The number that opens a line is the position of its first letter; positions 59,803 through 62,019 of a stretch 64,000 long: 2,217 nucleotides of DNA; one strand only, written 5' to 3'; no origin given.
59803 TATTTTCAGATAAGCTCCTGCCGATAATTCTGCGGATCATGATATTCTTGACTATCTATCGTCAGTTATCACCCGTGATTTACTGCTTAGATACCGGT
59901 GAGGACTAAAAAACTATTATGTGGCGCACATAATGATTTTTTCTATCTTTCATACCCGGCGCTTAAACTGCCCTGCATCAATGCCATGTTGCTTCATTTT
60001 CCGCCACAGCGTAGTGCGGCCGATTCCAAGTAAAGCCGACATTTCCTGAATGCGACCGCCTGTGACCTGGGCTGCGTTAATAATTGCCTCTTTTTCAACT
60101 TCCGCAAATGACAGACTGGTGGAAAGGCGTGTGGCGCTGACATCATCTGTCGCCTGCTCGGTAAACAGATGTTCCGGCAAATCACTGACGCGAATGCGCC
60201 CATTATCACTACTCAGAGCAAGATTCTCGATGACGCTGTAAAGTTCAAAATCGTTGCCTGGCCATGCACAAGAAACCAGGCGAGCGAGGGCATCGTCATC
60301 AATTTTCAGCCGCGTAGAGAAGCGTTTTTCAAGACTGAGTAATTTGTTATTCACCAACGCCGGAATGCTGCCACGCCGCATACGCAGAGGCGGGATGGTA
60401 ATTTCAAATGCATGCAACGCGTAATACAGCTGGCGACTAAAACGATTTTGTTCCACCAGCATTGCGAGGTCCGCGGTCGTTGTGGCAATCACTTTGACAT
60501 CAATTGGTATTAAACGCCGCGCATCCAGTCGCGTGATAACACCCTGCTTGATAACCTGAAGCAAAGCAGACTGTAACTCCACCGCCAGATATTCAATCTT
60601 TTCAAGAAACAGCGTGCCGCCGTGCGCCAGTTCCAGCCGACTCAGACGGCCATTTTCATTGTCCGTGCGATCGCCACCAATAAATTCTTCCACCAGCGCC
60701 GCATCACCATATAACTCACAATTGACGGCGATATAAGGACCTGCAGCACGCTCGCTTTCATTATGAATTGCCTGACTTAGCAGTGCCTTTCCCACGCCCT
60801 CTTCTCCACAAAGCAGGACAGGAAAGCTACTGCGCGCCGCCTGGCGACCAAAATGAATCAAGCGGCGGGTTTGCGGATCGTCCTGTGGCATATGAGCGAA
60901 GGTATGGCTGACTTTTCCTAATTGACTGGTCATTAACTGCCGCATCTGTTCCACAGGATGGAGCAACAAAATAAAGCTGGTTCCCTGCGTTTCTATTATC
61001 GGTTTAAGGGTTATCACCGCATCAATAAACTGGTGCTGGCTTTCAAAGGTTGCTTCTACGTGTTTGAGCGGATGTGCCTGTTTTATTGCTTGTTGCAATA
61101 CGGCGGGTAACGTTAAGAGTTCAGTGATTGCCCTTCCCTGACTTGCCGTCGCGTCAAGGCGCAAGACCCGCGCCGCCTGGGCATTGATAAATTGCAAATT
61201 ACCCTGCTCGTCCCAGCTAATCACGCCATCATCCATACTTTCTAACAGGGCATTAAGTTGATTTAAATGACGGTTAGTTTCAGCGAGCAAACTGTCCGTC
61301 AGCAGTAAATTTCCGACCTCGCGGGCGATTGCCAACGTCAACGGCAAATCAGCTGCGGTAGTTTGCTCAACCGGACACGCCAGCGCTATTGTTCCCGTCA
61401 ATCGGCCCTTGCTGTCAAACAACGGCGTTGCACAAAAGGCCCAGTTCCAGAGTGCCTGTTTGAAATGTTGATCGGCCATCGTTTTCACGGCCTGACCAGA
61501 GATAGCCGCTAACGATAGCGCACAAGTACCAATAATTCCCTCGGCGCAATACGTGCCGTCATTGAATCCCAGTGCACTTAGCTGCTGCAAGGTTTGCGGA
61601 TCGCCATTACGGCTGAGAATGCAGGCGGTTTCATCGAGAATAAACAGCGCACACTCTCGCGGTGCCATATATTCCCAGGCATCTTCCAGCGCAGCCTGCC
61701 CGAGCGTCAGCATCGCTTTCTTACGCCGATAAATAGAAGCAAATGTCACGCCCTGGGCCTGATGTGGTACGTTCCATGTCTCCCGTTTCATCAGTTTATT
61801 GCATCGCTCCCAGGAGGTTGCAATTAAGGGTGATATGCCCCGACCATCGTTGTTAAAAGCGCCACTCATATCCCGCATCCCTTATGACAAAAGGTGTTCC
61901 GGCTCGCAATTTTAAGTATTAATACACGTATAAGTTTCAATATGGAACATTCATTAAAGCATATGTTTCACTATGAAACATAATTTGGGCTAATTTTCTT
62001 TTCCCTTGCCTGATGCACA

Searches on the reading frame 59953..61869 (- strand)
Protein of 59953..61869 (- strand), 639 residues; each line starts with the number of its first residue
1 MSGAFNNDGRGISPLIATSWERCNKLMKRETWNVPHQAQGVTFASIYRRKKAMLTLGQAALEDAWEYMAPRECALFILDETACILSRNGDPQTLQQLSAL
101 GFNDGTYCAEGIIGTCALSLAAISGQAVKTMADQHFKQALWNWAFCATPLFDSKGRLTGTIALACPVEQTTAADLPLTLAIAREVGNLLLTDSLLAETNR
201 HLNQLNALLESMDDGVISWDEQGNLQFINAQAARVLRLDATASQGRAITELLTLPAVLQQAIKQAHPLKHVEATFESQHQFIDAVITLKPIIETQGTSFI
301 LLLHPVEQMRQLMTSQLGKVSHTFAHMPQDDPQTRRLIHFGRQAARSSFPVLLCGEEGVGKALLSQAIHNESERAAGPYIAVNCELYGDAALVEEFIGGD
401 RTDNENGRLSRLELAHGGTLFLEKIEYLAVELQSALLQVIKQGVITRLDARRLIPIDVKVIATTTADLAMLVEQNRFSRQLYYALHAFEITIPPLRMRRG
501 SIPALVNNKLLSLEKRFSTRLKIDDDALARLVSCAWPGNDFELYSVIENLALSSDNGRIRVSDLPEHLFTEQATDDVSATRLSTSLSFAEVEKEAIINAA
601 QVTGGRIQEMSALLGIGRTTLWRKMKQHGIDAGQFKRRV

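Call 75: find_homologous_proteins(query=window:59953-61869:-, max_evalue=1e-100)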
Query window:59953-61869:- (639 aa): 176 proteins with E <= 1e-100 among 8000 candidates; the best 120 are listed.
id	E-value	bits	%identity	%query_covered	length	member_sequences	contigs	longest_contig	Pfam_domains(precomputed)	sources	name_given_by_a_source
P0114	0.0e+0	1419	100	100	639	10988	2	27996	PF00158.33,PF25601.2,PF01590.33,PF02954.26,PF08448.17,PF00989.32,PF14532.13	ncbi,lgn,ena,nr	ncbi:dihydroxyacetone kinase operon transcriptional regulator DhaR [Escherichia coli]|nr:PTS-depende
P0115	0.0e+0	1333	94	100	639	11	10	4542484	PF00158.33,PF25601.2,PF01590.33,PF02954.26,PF00989.32,PF14532.13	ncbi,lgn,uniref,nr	ncbi:PTS-dependent dihydroxyacetone kinase operon transcriptional regulator DhaR [Escherichia coli]|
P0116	0.0e+0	1280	92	100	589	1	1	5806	PF00158.33,PF25601.2,PF01590.33,PF02954.26,PF08448.17,PF00989.32,PF14532.13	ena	-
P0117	0.0e+0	1132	68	100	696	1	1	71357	PF00158.33,PF25601.2,PF01590.33,PF02954.26,PF08448.17,PF00989.32,PF14532.13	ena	-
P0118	0.0e+0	1114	84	72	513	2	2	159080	PF00158.33,PF25601.2,PF02954.26,PF14532.13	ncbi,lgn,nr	ncbi:PTS-dependent dihydroxyacetone kinase operon transcriptional regulator DhaR [Escherichia coli]|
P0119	0.0e+0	1108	99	61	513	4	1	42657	PF00158.33,PF25601.2,PF01590.33,PF02954.26,PF08448.17,PF00989.32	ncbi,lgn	ncbi:TPA: dihydroxyacetone kinase operon transcriptional regulator DhaR [Escherichia coli]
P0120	0.0e+0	1056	74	100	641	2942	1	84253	PF00158.33,PF25601.2,PF01590.33,PF02954.26,PF08448.17,PF00989.32,PF14532.13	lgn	-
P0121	0.0e+0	1050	93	79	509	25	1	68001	PF00158.33,PF25601.2,PF02954.26,PF00989.32,PF14532.13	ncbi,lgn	-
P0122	0.0e+0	1047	74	98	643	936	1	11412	PF00158.33,PF25601.2,PF01590.33,PF02954.26,PF00989.32,PF14532.13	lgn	-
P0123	0.0e+0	1046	73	100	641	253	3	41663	PF00158.33,PF25601.2,PF01590.33,PF02954.26,PF00989.32,PF14532.13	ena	-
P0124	0.0e+0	1040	74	98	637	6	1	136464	PF00158.33,PF25601.2,PF01590.33,PF02954.26,PF00989.32,PF14532.13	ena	-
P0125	0.0e+0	1033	74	97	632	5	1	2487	PF00158.33,PF07724.21,PF25601.2,PF02954.26,PF08448.17,PF00989.32,PF14532.13,PF07728.21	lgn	-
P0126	0.0e+0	1030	92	46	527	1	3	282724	PF00158.33,PF25601.2,PF01590.33,PF02954.26,PF14532.13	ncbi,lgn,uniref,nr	ncbi:sigma 54-interacting transcriptional regulator [Escherichia albertii]|uniref:sigma 54-interacti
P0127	0.0e+0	1029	74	98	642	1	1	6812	PF00158.33,PF25601.2,PF01590.33,PF02954.26,PF00989.32,PF14532.13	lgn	-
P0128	0.0e+0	1028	72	100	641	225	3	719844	PF00158.33,PF25601.2,PF01590.33,PF02954.26,PF08448.17,PF00989.32,PF14532.13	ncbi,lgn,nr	ncbi:TPA: PTS-dependent dihydroxyacetone kinase operon transcriptional regulator DhaR [Citrobacter k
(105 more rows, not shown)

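Call 76: find_encoding_contigs(protein=P0115, flank=4000, max_places=5)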
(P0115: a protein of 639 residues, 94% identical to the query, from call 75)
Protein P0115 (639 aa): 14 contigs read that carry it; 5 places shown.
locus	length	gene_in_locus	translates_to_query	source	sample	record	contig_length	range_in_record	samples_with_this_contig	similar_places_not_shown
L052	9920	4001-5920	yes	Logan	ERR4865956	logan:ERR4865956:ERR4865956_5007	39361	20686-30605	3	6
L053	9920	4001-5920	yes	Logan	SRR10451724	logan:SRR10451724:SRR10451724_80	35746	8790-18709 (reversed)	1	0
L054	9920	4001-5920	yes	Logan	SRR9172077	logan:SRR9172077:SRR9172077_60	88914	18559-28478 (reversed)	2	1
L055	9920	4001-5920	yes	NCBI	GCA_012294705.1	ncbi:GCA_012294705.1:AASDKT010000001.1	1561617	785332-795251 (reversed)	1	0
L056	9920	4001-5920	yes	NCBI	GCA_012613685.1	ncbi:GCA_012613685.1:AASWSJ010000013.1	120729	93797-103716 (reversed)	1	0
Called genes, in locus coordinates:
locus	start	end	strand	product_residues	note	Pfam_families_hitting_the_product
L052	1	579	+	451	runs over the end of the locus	PF13347:MFS_2, PF07690:MFS_1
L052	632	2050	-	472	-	PF03610:EIIA-man, PF00381:PTS-HPr, PF05524:PEP-utilisers_N, PF00391:PEP-utilizers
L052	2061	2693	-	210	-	PF02734:Dak2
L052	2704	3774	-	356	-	PF02733:Dak1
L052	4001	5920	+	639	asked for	PF01590:GAF (faint), PF00989:PAS, PF00158:Sigma54_activat, PF14532:Sigma54_activ_2, PF25601:AAA_lid_14, PF02954:HTH_8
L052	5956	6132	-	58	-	-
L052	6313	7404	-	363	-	PF01926:MMR_HSR1, PF02421:FeoB_N, PF06071:YchF-GTPase_C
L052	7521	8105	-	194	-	PF01195:Pept_tRNA_hydro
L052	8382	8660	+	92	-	PF10762:DUF2583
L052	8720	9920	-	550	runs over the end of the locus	PF00916:Sulfate_transp, PF01740:STAS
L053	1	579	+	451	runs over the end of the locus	PF13347:MFS_2, PF07690:MFS_1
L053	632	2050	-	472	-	PF03610:EIIA-man, PF00381:PTS-HPr, PF05524:PEP-utilisers_N, PF00391:PEP-utilizers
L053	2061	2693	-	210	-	PF02734:Dak2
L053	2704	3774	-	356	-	PF02733:Dak1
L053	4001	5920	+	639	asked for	PF01590:GAF (faint), PF00989:PAS, PF00158:Sigma54_activat, PF14532:Sigma54_activ_2, PF25601:AAA_lid_14, PF02954:HTH_8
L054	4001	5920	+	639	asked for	PF01590:GAF (faint), PF00989:PAS, PF00158:Sigma54_activat, PF14532:Sigma54_activ_2, PF25601:AAA_lid_14, PF02954:HTH_8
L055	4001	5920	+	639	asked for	PF01590:GAF (faint), PF00989:PAS, PF00158:Sigma54_activat, PF14532:Sigma54_activ_2, PF25601:AAA_lid_14, PF02954:HTH_8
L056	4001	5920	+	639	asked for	PF01590:GAF (faint), PF00989:PAS, PF00158:Sigma54_activat, PF14532:Sigma54_activ_2, PF25601:AAA_lid_14, PF02954:HTH_8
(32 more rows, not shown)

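Call 77: find_encoding_contigs(protein=P0126, flank=4000, max_places=3)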
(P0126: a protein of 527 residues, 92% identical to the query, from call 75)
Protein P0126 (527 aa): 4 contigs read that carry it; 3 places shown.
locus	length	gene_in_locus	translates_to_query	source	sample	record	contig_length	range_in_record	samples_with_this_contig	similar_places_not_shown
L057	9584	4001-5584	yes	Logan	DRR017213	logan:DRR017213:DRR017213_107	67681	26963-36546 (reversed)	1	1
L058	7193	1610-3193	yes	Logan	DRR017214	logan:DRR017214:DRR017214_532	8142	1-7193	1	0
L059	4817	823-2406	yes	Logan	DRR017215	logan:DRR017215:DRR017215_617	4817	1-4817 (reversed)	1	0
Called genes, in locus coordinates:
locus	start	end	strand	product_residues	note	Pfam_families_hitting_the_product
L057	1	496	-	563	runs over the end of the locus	PF01204:Trehalase, PF06202:GDE_C, PF22422:MGH1-like_GH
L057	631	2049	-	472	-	PF03610:EIIA-man, PF00381:PTS-HPr, PF05524:PEP-utilisers_N, PF00391:PEP-utilizers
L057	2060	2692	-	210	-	PF02734:Dak2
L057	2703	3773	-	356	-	PF02733:Dak1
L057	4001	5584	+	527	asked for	PF01590:GAF (faint), PF00158:Sigma54_activat, PF14532:Sigma54_activ_2, PF25601:AAA_lid_14, PF02954:HTH_8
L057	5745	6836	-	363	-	PF01926:MMR_HSR1, PF02421:FeoB_N, PF06071:YchF-GTPase_C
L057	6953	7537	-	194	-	PF01195:Pept_tRNA_hydro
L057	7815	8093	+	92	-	PF10762:DUF2583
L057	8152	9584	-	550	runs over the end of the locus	PF00916:Sulfate_transp, PF01740:STAS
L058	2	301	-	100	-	?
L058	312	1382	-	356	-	PF02733:Dak1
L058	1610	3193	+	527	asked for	PF01590:GAF (faint), PF00158:Sigma54_activat, PF14532:Sigma54_activ_2, PF25601:AAA_lid_14, PF02954:HTH_8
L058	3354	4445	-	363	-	PF01926:MMR_HSR1, PF02421:FeoB_N, PF06071:YchF-GTPase_C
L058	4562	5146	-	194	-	PF01195:Pept_tRNA_hydro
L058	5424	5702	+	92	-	PF10762:DUF2583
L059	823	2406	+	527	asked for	PF01590:GAF (faint), PF00158:Sigma54_activat, PF14532:Sigma54_activ_2, PF25601:AAA_lid_14, PF02954:HTH_8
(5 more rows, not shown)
